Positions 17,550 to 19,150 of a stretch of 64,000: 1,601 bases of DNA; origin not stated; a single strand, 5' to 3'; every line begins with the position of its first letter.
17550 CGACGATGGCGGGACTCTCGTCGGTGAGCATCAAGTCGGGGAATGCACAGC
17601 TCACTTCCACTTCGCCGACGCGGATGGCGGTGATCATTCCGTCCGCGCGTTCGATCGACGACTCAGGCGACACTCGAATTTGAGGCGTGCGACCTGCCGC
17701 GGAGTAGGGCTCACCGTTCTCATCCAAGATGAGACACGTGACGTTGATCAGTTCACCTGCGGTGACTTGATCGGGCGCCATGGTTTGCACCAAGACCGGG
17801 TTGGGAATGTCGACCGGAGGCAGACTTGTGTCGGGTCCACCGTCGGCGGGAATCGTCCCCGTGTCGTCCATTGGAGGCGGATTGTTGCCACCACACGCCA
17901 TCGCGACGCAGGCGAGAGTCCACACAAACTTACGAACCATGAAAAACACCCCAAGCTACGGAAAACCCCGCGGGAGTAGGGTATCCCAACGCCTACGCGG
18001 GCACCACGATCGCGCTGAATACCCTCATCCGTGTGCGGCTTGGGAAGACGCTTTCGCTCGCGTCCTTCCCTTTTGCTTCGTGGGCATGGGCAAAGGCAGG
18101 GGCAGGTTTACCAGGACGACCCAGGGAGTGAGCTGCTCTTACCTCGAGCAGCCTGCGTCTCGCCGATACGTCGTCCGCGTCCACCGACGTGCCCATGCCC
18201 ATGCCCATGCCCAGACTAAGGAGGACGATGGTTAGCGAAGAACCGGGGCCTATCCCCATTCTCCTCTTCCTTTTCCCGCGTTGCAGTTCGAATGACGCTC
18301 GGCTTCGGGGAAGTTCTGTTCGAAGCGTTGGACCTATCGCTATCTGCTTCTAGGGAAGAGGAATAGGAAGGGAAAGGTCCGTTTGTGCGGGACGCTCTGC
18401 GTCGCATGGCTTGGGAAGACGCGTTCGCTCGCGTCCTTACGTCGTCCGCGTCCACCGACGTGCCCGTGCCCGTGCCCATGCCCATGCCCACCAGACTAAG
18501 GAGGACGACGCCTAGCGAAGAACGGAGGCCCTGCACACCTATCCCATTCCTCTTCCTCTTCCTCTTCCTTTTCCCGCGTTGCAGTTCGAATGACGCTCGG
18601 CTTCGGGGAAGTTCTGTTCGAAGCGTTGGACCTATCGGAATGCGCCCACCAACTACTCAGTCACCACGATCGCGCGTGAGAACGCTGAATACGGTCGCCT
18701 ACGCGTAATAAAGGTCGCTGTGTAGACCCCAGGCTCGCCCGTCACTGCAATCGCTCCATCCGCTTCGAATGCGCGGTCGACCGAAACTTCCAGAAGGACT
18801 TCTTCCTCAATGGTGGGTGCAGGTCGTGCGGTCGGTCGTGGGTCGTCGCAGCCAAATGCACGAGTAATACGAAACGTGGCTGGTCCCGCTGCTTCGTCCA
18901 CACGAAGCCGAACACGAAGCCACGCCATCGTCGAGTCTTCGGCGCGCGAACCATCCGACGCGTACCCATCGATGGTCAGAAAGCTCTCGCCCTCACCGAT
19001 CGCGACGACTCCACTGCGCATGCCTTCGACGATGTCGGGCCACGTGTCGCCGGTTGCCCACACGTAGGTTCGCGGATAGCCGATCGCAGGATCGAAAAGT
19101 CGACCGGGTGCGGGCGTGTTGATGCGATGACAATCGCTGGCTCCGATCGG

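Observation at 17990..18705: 700-bp non-coding region built from ~280-bp direct repeats with (CATGCC)n and (CCTCTT)n microsatellites, upstream of the paralogous giant-lipoprotein operon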

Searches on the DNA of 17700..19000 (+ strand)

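Call 5: search_rna_families(source=window, start=17700, end=19000, threshold=evalue, max_evalue=10, show_alignments=3)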
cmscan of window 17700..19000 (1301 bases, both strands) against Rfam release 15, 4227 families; matches with E-value up to 10: 3.
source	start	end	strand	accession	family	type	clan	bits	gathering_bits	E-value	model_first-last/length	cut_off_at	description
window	17797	17860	+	RF02975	DUF3800-XI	Gene; sRNA;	-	23.2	37.8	0.012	1-48/48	no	DUF3800-XI RNA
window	17737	17804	+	RF02464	Ms_AS-4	Gene; sRNA;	-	18.5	50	4.2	1-82/82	no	Actinobacteria sRNA Ms_AS-4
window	18261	18369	+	RF03872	MIR6426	Gene; miRNA;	-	16.3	96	6.2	1-84/84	no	MIR6426 microRNA precursor family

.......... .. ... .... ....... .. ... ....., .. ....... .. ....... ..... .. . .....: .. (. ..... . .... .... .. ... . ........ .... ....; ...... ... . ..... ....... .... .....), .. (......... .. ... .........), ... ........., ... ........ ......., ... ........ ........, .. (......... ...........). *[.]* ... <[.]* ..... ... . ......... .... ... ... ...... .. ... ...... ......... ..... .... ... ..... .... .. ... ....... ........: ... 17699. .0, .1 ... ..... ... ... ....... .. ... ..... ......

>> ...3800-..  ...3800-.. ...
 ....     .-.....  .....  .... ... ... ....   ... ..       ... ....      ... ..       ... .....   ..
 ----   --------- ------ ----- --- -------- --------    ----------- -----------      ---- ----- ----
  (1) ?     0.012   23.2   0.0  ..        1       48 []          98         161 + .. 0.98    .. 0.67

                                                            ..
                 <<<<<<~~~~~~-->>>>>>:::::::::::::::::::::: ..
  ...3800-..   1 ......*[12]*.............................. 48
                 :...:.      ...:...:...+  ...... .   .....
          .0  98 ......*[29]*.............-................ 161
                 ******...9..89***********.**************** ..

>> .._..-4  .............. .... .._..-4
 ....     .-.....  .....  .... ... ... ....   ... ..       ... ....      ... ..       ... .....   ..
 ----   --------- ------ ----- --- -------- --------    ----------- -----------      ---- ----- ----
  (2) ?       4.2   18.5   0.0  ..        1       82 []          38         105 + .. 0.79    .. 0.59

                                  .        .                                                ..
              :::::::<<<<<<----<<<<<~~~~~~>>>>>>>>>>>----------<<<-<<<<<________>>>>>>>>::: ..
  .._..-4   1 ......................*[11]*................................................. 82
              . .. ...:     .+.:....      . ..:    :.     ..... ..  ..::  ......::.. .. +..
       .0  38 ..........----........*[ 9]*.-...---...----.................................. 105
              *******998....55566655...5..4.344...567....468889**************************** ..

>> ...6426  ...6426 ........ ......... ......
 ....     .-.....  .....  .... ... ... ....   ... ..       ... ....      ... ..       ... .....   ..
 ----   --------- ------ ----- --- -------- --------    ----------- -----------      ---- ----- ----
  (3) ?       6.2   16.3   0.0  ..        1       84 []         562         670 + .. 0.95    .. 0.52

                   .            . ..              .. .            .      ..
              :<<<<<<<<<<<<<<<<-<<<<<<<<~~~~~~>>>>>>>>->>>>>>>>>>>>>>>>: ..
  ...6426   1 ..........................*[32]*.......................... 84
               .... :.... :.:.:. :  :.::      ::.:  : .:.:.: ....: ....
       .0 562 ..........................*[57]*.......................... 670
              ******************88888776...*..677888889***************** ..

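Call 108: search_dna_similar(query=window:18026-18641:+, collection=plasmids, mode=distant, max_rows=10)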
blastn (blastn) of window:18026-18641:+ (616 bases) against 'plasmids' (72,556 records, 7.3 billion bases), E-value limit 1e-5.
No match.

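Call 109: search_dna_similar(query=window:18026-18641:+, collection=phages, mode=distant, max_rows=10)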
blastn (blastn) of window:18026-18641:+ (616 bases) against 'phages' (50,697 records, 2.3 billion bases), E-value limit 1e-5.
No match.

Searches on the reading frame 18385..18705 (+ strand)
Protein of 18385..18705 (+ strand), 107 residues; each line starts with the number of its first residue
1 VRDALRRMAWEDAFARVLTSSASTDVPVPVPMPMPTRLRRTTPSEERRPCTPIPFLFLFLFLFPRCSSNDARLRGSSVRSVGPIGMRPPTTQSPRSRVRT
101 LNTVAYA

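Call 85: find_homologous_proteins(query=window:18385-18705:+, max_evalue=10)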
Query seq(107 aa): 8 candidates shared short words with the query, none scored E <= 10.
